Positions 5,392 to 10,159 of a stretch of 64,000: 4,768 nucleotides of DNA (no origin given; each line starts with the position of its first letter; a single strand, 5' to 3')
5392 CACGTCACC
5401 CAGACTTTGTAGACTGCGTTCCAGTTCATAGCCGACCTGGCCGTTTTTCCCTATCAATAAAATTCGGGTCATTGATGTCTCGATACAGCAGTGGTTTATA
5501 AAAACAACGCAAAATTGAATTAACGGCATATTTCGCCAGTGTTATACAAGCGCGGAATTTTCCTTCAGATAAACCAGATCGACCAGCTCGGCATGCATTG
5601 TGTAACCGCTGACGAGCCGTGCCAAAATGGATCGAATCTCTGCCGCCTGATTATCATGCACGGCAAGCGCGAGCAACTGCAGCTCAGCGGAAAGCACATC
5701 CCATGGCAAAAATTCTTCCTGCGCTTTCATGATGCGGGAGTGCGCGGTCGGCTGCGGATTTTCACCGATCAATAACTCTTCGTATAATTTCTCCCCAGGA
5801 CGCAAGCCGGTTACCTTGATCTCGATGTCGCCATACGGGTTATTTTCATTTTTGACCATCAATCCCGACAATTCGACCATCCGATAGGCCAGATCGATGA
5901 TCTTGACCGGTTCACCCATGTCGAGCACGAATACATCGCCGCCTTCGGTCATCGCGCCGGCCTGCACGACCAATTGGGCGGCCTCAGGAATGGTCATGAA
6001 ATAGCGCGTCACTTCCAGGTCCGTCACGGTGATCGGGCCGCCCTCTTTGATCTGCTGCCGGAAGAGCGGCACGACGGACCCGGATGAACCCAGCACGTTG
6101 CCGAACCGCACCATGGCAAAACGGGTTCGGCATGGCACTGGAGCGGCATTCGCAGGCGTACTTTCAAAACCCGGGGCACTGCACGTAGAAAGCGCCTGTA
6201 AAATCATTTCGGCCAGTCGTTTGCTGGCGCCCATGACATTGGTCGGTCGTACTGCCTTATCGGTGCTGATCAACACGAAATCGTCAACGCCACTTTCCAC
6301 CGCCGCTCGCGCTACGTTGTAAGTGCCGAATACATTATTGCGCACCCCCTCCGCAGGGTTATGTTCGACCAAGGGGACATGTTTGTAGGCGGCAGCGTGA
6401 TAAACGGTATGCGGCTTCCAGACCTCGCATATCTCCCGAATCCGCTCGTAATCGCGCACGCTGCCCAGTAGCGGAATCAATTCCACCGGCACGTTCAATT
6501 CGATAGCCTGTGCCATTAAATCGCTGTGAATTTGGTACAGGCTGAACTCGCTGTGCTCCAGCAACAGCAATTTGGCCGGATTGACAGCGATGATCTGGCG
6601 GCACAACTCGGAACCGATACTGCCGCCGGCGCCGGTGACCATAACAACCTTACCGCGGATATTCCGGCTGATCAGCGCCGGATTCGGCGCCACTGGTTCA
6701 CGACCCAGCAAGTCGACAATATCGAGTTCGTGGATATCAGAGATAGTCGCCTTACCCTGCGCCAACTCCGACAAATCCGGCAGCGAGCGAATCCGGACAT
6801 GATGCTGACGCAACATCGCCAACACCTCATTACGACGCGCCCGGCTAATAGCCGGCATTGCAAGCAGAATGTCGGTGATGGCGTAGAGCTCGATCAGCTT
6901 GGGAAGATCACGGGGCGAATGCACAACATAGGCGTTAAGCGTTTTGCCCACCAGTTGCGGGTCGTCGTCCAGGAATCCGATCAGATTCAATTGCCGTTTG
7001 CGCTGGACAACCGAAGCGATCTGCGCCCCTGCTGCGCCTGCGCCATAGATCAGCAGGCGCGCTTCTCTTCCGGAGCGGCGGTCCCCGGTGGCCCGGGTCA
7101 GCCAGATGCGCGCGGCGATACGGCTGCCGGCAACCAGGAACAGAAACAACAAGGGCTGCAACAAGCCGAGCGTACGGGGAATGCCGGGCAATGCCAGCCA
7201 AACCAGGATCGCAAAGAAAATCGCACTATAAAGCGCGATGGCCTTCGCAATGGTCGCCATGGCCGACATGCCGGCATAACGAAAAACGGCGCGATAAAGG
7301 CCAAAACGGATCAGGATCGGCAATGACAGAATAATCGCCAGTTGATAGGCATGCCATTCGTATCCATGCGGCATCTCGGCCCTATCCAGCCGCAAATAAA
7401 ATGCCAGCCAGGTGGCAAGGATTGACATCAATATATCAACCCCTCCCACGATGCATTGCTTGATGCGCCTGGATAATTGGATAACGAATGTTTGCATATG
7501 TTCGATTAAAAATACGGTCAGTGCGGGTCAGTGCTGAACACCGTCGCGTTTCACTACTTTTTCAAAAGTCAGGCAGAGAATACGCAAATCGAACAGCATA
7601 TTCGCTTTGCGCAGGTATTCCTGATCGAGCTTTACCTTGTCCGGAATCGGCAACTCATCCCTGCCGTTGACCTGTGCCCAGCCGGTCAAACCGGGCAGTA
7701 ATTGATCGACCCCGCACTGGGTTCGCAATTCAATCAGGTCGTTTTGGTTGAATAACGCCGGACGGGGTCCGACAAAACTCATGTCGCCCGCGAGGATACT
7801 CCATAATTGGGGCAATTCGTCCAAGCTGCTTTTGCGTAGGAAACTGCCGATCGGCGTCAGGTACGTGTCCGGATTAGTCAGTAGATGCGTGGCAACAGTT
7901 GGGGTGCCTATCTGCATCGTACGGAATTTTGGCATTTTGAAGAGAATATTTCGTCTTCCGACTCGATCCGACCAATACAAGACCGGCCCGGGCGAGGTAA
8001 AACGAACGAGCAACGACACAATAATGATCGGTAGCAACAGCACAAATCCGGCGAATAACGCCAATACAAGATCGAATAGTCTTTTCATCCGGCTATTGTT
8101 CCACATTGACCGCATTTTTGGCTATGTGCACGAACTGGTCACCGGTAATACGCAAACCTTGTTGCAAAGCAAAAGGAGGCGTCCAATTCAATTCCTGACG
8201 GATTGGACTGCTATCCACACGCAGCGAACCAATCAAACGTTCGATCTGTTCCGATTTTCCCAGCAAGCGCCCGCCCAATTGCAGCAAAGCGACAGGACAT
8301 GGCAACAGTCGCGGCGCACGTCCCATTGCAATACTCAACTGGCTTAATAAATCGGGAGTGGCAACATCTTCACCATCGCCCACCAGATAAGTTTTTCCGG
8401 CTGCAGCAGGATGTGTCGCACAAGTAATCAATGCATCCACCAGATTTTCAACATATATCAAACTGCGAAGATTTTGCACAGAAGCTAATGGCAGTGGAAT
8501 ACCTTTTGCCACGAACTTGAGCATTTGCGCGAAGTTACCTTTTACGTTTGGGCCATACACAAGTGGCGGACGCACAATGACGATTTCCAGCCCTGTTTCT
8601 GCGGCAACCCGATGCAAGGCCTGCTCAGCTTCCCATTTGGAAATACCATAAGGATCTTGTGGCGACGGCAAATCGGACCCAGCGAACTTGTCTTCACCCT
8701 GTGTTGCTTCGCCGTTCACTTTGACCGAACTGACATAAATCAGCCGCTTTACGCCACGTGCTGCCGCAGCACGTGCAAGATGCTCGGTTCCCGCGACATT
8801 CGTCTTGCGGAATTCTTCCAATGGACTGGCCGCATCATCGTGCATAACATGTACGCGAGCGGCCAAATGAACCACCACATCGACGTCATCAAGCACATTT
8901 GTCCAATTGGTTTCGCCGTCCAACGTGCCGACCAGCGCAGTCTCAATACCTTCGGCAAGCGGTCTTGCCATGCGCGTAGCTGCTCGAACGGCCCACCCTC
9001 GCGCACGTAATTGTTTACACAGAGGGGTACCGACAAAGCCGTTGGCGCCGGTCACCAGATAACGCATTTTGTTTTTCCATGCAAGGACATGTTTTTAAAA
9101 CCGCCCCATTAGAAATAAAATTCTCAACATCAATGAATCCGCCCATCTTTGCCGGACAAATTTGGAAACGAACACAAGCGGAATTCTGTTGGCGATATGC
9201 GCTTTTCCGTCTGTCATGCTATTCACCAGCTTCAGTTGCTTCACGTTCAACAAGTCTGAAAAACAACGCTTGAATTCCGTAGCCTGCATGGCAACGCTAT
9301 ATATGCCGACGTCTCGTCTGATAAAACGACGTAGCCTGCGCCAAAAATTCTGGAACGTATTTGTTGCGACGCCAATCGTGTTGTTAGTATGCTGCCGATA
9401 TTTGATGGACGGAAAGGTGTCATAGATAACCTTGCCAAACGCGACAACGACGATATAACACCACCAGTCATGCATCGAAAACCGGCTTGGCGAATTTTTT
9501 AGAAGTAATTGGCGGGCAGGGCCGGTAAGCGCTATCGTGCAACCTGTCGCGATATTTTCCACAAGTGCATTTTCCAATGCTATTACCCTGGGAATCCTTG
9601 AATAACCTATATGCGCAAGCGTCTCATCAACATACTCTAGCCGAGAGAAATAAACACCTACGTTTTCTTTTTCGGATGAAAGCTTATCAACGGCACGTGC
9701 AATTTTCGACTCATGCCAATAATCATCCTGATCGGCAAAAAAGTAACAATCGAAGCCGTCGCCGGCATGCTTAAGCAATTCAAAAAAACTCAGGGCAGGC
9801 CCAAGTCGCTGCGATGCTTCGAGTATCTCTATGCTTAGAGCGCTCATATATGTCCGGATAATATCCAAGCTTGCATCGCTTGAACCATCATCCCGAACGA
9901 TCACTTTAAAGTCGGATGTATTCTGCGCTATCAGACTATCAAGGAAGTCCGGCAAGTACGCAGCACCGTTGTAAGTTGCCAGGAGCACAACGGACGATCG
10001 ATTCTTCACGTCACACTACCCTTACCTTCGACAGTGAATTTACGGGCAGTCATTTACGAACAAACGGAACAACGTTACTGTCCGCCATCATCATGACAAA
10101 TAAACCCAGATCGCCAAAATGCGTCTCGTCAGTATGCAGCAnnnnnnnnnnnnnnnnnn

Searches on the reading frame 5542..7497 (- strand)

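Call 28: search_protein_families(library=ncbifam, proteins=[window:5542-7497:-], max_evalue=0.00001)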
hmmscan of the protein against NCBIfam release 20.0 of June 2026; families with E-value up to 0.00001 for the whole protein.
window:5542-7497:- (651 aa): 14 families
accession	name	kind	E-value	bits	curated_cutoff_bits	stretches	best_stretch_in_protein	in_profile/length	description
TIGR03589.1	PseB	equivalog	1.5e-51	175.3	407.75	1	282-581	4-267/324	UDP-N-acetylglucosamine 4,6-dehydratase (inverting)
TIGR04130.1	FnlA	equivalog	9.9e-42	143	730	1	281-579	3-268/337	UDP-N-acetylglucosamine 4,6-dehydratase/5-epimerase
TIGR03025.1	EPS_sugtrans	subfamily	1.5e-21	77.2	295.55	1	20-263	2-245/445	exopolysaccharide biosynthesis polyprenyl glycosylphosphotransferase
TIGR03023.1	WcaJ_sugtrans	equivalog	1.6e-18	67.2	410.75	1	20-264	2-251/453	undecaprenyl-phosphate glucose phosphotransferase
TIGR04180.1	EDH_00030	hypoth_equivalog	1.3e-11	44.2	475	1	285-416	1-125/297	NAD-dependent 4,6-dehydratase LegB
TIGR01179.1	galE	equivalog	2.9e-11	42.8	262.3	1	285-438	2-161/332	UDP-glucose 4-epimerase GalE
TIGR01214.1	rmlD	equivalog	1.5e-09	37.4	224.05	1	285-413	2-101/285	dTDP-4-dehydrorhamnose reductase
TIGR01181.1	dTDP_gluc_dehyt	equivalog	8.2e-09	35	365.1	1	285-414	2-127/321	dTDP-glucose 4,6-dehydratase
TIGR02622.1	CDP_4_6_dhtase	equivalog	5.9e-08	32.2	278.45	1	282-419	4-136/352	CDP-glucose 4,6-dehydratase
NF007956.0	PRK10675.1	subfamily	6.8e-07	28.7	394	1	285-412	3-124/338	UDP-glucose 4-epimerase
TIGR03570.1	NeuD_NnaD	subfamily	7e-07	29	160.8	1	147-238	1-88/202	NeuD/PglB/VioB family sugar acetyltransferase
TIGR03022.1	WbaP_sugtrans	subfamily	2.8e-06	26.8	403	1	21-258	5-241/456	undecaprenyl-phosphate galactose phosphotransferase WbaP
TIGR03466.1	HpnA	hypoth_equivalog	3.2e-06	26.3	367.65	1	284-416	2-117/327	hopanoid-associated sugar epimerase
NF004526.0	PRK05872.1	subfamily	6.9e-06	25.4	276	0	278-335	6-62/297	short-chain dehydrogenase/reductase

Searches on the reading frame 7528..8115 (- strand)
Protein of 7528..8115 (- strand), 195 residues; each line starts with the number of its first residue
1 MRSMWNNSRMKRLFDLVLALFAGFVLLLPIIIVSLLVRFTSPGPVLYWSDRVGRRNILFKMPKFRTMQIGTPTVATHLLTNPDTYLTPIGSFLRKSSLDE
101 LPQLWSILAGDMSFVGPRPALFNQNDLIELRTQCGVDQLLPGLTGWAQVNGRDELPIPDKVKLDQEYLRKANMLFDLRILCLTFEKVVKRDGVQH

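Call 28: search_protein_families(library=ncbifam, proteins=[window:7528-8115:-], max_evalue=0.00001)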
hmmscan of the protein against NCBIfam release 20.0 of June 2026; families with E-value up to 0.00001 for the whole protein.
window:7528-8115:- (195 aa): 10 families
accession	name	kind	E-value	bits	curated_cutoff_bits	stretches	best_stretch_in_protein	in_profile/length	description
TIGR03025.1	EPS_sugtrans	subfamily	1.6e-62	212.2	295.55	1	7-192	254-443/445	exopolysaccharide biosynthesis polyprenyl glycosylphosphotransferase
TIGR03023.1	WcaJ_sugtrans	equivalog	3.6e-54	184.8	410.75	1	7-189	259-448/453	undecaprenyl-phosphate glucose phosphotransferase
TIGR03022.1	WbaP_sugtrans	subfamily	5.1e-47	161.2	403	1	7-192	255-454/456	undecaprenyl-phosphate galactose phosphotransferase WbaP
NF052601.1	undeca_RfbP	equivalog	7.7e-41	140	330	1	5-188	39-236/244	undecaprenyl-phosphate galactose phosphotransferase family protein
TIGR03013.1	EpsB_2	subfamily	1.8e-38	132.8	393.35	1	7-192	251-441/443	TIGR03013 family XrtA/PEP-CTERM system glycosyltransferase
NF007518.0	PRK10124.1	equivalog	5.2e-33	114.5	684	1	7-186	270-456/464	undecaprenyl-phosphate glucose phosphotransferase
NF050817.1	PolSacchBiosHfsE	equivalog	1.5e-29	103.1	750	1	9-184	270-456/467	polysaccharide biosynthesis protein HfsE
NF041877.1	EPS_EpsZ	equivalog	1.1e-28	100.1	800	1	9-192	264-457/459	exopolysaccharide biosynthesis polyisoprenyl-phosphate hexose-1-phosphate transferase EpsZ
NF011751.0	PRK15204.1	equivalog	1.4e-25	89.9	907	1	10-193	279-475/476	undecaprenyl-phosphate galactose phosphotransferase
NF045514.1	glycotran_HepC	equivalog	1.5e-20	73.4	140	1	8-121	114-213/220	heterocyst development glycosyltransferase HepC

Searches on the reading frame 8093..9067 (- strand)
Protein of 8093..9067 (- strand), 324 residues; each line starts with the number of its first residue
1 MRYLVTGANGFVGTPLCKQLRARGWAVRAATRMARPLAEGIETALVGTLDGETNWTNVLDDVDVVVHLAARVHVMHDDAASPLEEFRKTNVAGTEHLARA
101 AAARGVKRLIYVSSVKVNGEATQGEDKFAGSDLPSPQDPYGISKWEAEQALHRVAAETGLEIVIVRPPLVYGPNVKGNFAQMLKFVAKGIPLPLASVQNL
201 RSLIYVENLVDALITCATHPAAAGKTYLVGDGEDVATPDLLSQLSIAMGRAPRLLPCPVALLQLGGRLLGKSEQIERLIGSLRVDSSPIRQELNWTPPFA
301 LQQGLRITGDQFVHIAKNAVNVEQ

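Call 28: search_protein_families(library=ncbifam, proteins=[window:8093-9067:-], max_evalue=0.00001)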
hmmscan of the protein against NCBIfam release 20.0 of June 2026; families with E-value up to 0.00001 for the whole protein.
window:8093-9067:- (324 aa): 28 families (the best 25 are shown)
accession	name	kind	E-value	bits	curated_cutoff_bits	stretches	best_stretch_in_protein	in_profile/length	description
TIGR03466.1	HpnA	hypoth_equivalog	1.4e-29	103.1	367.65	1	2-260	2-258/327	hopanoid-associated sugar epimerase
NF042422.1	oxyalk_red_OleD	equivalog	6.5e-28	98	580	1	1-251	1-253/329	2-alkyl-3-oxoalkanoate reductase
TIGR01746.1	Thioester-redct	subfamily_domain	9e-27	94.3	213.35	1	52-244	79-277/371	thioester reductase domain-containing protein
TIGR01181.1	dTDP_gluc_dehyt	equivalog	4.4e-23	81.9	365.1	1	3-311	2-310/321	dTDP-glucose 4,6-dehydratase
NF042423.1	oxyalk_red_Shew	equivalog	1.3e-22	80.3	580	1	3-246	11-255/331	2-alkyl-3-oxoalkanoate reductase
TIGR04180.1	EDH_00030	hypoth_equivalog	5.1e-22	78.3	475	1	4-251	2-259/297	NAD-dependent 4,6-dehydratase LegB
TIGR01214.1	rmlD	equivalog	2.2e-18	66.4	224.05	1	3-224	2-203/285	dTDP-4-dehydrorhamnose reductase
TIGR01777.1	yfcH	hypoth_equivalog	3.2e-17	63.1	207.35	1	4-283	2-270/292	TIGR01777 family oxidoreductase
NF058621.1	DiazavRedAvaA7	equivalog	1.7e-16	60.7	400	1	1-299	1-294/304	3-diazoavenalumate denitrifying reductase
TIGR01179.1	galE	equivalog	2.9e-16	59.2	262.3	1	4-183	3-189/332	UDP-glucose 4-epimerase GalE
NF052578.1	StrlDmthSdmBMthl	equivalog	7e-16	58.9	600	1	1-253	1-251/328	sterol demethylase protein SdmB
NF047837.1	UDPAcbARedWbcJ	equivalog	5e-15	55.3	500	1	1-226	1-193/372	UDP-2-acetamido-2,6-beta-L-arabino-hexul-4-ose reductase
NF005539.0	PRK07201.1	equivalog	1.3e-13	50.6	549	1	1-253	1-270/657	SDR family oxidoreductase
TIGR02197.1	heptose_epim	equivalog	6.9e-13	48.4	274.6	1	4-251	2-263/316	ADP-glyceromanno-heptose 6-epimerase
NF041293.1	G6PDh_Azf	equivalog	1.3e-11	44.4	400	1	4-166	6-178/252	NAD-dependent glucose-6-phosphate dehydrogenase Azf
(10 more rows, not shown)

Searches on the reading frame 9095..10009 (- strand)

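Call 28: search_protein_families(library=ncbifam, proteins=[window:9095-10009:-], max_evalue=0.00001)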
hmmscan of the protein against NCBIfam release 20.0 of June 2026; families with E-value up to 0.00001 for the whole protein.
window:9095-10009:- (304 aa): 5 families
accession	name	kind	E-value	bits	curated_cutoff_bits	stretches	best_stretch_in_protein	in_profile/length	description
NF007482.0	PRK10073.1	equivalog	2.5e-09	36.6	423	1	7-58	9-60/334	glycosyltransferase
NF047683.1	TeichurnBiosyTuaG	equivalog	3.7e-09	36.6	400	1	8-160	10-159/252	teichuronic acid biosynthesis protein TuaG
NF038302.1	EPS_HpsE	equivalog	1e-06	27.9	300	1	8-146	5-146/307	hormogonium polysaccharide biosynthesis glycosyltransferase HpsE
NF041875.1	EPS_EpsD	equivalog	3e-06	26.9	370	1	8-74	3-70/325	exopolysaccharide biosynthesis glycosyltransferase EpsD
NF053739.1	GlytfEpsEBac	equivalog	7.2e-06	25.2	450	1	8-115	5-112/265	glycosyltransferase EpsE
